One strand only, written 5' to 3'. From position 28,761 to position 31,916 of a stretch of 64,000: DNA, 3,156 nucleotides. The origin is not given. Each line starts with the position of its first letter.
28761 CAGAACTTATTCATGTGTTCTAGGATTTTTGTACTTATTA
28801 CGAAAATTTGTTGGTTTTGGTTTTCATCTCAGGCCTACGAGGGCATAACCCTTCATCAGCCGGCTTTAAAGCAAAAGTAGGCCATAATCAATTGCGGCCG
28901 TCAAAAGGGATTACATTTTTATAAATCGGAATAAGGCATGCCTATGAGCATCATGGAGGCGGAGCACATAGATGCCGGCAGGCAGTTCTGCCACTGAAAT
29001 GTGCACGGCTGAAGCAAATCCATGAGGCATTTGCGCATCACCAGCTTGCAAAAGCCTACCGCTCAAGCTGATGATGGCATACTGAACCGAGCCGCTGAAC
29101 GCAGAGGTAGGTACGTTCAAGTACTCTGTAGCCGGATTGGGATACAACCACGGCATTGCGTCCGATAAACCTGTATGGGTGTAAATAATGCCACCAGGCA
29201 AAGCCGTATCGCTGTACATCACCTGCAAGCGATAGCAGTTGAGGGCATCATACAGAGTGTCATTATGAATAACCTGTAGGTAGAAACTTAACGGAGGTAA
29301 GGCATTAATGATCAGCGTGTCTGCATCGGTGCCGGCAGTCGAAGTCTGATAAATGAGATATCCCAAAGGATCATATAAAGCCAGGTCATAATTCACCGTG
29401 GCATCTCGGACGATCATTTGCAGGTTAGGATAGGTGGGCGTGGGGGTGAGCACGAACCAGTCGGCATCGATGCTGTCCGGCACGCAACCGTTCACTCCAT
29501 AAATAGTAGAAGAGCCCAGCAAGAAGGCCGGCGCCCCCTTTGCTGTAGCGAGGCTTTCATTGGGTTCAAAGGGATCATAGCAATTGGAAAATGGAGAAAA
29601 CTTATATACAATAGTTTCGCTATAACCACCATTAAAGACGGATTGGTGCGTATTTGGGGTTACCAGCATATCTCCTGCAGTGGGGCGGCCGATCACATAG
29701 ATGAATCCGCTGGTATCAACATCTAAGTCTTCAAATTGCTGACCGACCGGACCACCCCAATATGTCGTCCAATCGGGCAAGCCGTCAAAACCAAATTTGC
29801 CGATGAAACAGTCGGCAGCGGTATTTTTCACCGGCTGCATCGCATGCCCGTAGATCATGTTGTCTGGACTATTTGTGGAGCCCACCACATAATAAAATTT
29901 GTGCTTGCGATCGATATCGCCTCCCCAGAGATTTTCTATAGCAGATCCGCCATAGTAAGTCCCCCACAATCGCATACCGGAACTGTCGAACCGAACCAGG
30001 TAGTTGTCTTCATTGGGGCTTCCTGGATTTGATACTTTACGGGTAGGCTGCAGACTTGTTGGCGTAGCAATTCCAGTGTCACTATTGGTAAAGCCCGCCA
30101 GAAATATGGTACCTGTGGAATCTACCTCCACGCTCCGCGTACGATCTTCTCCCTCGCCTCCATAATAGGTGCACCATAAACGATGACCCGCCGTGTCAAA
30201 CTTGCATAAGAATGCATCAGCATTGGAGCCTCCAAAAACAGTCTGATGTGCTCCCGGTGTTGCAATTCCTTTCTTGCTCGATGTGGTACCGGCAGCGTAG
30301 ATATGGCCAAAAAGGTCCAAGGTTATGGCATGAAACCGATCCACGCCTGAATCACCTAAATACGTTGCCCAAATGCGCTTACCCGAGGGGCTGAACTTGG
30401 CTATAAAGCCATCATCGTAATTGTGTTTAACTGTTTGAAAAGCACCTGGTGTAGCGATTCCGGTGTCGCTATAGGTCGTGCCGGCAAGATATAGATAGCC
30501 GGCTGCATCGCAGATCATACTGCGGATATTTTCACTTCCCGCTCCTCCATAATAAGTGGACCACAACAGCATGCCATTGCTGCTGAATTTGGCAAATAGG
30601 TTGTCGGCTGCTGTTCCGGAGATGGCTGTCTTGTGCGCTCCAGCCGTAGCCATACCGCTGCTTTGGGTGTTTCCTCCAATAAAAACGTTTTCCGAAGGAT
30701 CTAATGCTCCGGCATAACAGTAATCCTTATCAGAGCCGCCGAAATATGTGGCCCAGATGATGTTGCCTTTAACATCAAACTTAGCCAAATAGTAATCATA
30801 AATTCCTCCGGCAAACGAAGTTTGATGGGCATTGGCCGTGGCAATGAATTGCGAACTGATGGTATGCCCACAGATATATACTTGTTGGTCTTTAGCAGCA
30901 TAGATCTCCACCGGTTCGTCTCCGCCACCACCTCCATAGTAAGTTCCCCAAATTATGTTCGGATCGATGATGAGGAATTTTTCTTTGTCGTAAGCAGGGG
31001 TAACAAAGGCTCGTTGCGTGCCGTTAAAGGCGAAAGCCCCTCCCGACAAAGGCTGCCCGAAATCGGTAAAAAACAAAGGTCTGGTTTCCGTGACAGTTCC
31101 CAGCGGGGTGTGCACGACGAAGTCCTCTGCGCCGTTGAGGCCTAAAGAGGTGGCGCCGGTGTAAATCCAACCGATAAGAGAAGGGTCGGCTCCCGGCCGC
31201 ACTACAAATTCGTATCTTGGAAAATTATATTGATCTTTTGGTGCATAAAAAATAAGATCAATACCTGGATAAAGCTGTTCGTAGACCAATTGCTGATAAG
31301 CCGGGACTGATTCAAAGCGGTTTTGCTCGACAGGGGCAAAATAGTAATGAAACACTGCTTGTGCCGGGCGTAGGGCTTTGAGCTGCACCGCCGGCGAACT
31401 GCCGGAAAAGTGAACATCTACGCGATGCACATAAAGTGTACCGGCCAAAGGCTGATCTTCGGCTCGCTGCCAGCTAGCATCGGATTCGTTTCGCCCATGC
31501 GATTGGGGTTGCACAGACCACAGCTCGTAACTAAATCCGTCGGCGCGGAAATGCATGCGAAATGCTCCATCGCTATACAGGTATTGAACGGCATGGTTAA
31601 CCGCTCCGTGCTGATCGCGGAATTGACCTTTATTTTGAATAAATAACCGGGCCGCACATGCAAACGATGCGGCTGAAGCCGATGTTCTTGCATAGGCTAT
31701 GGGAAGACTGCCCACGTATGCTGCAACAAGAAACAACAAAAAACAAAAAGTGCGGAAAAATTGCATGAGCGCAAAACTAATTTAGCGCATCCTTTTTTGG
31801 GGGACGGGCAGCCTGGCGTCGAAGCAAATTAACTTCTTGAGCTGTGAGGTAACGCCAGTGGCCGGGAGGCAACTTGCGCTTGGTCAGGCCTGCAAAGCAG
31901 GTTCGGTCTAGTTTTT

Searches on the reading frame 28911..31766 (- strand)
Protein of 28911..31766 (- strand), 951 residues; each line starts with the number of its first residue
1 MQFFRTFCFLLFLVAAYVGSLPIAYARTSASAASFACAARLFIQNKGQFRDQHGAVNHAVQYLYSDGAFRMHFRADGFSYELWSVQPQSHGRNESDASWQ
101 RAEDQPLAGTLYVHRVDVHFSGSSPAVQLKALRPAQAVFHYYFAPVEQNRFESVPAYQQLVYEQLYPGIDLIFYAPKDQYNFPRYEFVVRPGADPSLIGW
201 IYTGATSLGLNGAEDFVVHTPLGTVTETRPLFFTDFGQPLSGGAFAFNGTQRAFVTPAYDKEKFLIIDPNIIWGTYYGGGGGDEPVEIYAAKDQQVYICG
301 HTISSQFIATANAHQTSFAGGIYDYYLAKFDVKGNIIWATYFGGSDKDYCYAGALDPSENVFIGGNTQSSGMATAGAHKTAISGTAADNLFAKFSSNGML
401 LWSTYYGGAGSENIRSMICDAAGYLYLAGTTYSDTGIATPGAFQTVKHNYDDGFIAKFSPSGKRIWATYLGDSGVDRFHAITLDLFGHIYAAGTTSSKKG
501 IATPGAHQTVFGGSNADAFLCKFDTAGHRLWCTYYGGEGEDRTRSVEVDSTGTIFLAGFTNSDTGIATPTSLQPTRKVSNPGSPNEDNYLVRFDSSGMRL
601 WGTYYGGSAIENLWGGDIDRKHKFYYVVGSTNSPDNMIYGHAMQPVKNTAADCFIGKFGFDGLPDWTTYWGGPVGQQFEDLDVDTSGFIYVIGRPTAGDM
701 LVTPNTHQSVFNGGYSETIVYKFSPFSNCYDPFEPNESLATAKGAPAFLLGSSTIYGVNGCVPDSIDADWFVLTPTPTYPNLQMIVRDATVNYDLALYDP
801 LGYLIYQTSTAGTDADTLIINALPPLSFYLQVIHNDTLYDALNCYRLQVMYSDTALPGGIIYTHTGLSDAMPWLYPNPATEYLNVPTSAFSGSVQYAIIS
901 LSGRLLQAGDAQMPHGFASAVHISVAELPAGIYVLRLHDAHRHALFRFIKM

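Call 69: search_protein_families(library=pfam, proteins=[window:28911-31766:-], max_evalue=0.0001)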
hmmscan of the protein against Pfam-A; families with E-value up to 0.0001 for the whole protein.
window:28911-31766:- (951 aa): 3 families
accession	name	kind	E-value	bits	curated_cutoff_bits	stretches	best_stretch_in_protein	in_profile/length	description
PF25778.1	DUF7948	-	8.3e-42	144.1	27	1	42-269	1-213/214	Domain of unknown function (DUF7948)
PF06739.17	SBBP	-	4.8e-15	55.7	20.5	1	337-369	1-34/38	Beta-propeller repeat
PF18962.6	Por_Secre_tail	-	3e-08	34.3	27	1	874-941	1-66/75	Secretion system C-terminal sorting domain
